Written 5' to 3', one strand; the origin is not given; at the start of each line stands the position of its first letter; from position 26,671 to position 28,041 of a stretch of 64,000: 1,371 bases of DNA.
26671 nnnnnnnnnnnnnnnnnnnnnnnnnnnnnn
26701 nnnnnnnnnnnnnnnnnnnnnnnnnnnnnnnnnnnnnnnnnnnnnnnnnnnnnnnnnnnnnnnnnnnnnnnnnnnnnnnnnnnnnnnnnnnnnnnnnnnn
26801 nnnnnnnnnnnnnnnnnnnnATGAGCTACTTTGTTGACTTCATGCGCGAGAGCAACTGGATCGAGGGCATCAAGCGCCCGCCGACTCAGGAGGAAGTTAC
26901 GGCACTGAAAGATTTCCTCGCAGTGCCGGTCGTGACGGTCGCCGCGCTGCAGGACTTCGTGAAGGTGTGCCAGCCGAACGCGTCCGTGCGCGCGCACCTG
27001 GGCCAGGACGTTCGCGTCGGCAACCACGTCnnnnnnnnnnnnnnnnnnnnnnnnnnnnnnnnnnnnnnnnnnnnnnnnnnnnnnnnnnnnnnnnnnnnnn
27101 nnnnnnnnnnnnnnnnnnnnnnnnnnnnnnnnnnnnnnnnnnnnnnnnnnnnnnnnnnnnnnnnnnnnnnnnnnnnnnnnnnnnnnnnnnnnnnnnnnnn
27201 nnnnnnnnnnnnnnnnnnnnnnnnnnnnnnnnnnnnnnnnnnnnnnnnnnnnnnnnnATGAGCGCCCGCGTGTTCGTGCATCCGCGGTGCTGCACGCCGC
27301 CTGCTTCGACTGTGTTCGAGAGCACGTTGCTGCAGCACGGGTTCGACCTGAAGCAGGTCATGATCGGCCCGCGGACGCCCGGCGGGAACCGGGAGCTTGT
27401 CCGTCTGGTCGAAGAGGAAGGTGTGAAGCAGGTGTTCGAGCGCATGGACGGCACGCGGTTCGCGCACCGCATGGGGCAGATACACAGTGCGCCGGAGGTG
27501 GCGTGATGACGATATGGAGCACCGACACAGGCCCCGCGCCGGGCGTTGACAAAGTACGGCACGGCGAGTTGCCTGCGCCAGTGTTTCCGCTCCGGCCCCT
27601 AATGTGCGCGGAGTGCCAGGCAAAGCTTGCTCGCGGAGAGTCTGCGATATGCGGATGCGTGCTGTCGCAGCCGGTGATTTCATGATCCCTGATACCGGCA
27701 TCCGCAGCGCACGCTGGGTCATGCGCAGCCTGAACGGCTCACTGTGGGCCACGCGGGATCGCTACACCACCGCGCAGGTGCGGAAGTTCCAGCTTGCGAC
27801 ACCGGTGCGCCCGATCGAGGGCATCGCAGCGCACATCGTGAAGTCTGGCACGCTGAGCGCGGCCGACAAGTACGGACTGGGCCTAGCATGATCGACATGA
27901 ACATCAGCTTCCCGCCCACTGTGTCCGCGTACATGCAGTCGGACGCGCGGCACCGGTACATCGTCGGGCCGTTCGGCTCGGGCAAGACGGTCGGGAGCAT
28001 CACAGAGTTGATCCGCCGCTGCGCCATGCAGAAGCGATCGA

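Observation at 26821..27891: Minimal auto-inhibited Fic enzyme embedded in the DNA-packaging gene block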

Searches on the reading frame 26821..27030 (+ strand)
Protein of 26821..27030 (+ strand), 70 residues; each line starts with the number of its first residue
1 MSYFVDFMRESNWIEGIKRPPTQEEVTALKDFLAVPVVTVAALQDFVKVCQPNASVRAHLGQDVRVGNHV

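Call 29: search_solved_structures(query=window:26821-27030:+, max_evalue=10, show_alignments=5)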
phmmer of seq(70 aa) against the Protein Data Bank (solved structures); distinct sequences matched with E-value up to 10: 0.

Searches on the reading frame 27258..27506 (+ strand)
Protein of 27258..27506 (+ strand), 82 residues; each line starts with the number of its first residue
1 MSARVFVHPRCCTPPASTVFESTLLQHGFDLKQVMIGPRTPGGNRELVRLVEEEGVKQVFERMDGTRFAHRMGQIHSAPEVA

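Call 5: search_protein_families(library=pfam, proteins=[window:27258-27506:+], max_evalue=0.1)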
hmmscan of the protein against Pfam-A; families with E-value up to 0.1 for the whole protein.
window:27258-27506:+ (82 aa): 0 families

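Call 6: search_protein_families(library=phrogs, proteins=[window:27258-27506:+], max_evalue=0.01)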
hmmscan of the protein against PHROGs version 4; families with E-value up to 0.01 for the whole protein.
window:27258-27506:+ (82 aa): 0 families

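Call 14: search_protein_families(library=ncbifam, proteins=[window:27258-27506:+], max_evalue=0.1)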
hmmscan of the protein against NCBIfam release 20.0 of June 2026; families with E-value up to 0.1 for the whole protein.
window:27258-27506:+ (82 aa): 0 families

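Call 15: search_protein_families(library=padloc, proteins=[window:27258-27506:+], max_evalue=0.1)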
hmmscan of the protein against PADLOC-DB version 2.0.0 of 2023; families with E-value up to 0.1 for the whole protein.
window:27258-27506:+ (82 aa): 0 families

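Call 80: find_homologous_proteins(query=window:27258-27503:+, max_evalue=0.001)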
Query window:27258-27503:+ (82 aa): 15 proteins with E <= 0.001 among 15 candidates.
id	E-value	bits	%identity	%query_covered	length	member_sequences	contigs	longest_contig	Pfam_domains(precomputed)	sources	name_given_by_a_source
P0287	1.4e-44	167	91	100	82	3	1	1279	-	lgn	-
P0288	3.4e-29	118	68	100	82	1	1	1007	-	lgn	-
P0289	4.1e-16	76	53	100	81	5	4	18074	-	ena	-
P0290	1.1e-14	72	50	98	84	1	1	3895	-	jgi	jgi:hypothetical protein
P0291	1.1e-13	68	49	100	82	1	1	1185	-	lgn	-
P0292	1.8e-13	68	48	100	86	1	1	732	-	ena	-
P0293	3.0e-13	67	51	82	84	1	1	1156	-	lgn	-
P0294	7.4e-13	66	48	100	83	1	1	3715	-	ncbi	-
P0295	1.4e-11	62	51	89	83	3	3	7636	-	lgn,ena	-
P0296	1.6e-11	62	55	90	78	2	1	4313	-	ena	-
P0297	8.3e-10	56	48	87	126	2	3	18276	-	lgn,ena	-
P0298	1.1e-9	56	42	84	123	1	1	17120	-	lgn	-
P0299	8.6e-8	50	44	84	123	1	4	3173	-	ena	-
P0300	9.2e-8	50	45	84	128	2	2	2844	-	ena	-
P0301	7.8e-4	37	42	83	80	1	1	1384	-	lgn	-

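Call 81: find_encoding_contigs(protein=P0289, flank=7000, max_places=3)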
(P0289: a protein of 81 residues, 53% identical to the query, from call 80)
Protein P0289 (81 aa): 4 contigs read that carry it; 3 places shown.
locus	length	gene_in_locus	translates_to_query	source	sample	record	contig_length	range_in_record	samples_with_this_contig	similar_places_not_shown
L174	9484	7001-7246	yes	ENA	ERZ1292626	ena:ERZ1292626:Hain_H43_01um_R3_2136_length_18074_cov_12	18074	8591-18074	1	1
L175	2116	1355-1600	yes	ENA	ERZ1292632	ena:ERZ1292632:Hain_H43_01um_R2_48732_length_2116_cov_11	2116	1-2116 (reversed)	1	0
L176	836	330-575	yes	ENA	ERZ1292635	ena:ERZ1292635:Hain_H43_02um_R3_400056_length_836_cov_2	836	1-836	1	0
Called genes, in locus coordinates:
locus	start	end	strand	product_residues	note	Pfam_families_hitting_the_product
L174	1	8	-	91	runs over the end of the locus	-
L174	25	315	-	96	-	-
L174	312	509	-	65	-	-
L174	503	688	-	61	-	-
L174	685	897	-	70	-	-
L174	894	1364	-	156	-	-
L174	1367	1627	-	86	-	-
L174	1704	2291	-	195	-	-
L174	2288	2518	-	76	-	-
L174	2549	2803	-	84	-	-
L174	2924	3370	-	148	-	PF12898:Stc1 (faint)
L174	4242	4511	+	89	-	-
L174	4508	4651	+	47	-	-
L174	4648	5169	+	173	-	-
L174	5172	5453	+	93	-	-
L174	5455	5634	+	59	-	-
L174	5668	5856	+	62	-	-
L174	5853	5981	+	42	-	-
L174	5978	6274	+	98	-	-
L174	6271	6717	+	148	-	PF02661:Fic (weak)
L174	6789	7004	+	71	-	-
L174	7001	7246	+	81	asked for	-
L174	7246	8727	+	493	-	-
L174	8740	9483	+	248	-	?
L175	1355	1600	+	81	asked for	-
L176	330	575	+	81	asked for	-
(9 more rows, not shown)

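Call 82: find_encoding_contigs(protein=P0297, flank=5000, max_places=2)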
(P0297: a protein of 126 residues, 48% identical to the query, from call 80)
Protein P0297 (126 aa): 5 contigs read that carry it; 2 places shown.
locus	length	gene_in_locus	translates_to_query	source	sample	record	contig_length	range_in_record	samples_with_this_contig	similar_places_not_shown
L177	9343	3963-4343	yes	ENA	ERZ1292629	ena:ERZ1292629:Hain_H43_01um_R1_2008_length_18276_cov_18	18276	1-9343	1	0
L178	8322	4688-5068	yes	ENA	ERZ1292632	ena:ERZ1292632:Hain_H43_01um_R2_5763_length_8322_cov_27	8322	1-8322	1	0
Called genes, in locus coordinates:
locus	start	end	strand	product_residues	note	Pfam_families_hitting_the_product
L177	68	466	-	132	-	-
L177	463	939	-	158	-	-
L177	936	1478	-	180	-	-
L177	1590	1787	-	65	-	-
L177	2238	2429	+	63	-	-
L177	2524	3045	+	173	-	-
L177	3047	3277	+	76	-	-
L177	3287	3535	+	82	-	-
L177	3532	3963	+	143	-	PF00227:Proteasome (faint)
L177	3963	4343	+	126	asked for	-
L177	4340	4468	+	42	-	-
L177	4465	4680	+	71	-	-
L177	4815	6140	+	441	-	-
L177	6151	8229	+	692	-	-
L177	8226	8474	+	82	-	-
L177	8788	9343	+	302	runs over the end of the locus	-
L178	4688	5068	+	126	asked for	-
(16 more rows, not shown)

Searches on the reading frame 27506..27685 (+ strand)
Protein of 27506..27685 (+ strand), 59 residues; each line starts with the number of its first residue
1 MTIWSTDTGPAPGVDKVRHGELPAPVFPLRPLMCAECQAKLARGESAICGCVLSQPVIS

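Call 5: search_protein_families(library=pfam, proteins=[window:27506-27685:+], max_evalue=0.1)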
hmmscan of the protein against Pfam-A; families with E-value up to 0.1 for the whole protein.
window:27506-27685:+ (59 aa): 1 family
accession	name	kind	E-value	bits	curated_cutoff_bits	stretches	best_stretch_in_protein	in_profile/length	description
PF25122.1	DUF7815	-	0.033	14.5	25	1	32-49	3-21/27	Domain of unknown function (DUF7815)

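Call 6: search_protein_families(library=phrogs, proteins=[window:27506-27685:+], max_evalue=0.01)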
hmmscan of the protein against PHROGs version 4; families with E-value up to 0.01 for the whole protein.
window:27506-27685:+ (59 aa): 0 families

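Call 14: search_protein_families(library=ncbifam, proteins=[window:27506-27685:+], max_evalue=0.1)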
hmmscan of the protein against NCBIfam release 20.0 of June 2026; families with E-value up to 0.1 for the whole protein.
window:27506-27685:+ (59 aa): 0 families

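Call 15: search_protein_families(library=padloc, proteins=[window:27506-27685:+], max_evalue=0.1)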
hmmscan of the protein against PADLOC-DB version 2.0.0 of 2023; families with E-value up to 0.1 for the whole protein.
window:27506-27685:+ (59 aa): 0 families

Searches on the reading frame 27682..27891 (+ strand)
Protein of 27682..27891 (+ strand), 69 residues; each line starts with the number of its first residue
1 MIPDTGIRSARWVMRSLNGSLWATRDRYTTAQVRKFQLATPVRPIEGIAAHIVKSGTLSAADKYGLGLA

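Call 5: search_protein_families(library=pfam, proteins=[window:27682-27891:+], max_evalue=0.1)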
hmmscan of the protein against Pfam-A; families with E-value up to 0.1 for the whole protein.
window:27682-27891:+ (69 aa): 0 families

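Call 6: search_protein_families(library=phrogs, proteins=[window:27682-27891:+], max_evalue=0.01)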
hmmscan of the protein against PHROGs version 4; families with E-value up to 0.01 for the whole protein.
window:27682-27891:+ (69 aa): 0 families

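Call 14: search_protein_families(library=ncbifam, proteins=[window:27682-27891:+], max_evalue=0.1)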
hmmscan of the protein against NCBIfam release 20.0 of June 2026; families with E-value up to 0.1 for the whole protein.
window:27682-27891:+ (69 aa): 0 families

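Call 15: search_protein_families(library=padloc, proteins=[window:27682-27891:+], max_evalue=0.1)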
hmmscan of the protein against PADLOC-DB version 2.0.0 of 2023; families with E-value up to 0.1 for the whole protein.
window:27682-27891:+ (69 aa): 0 families
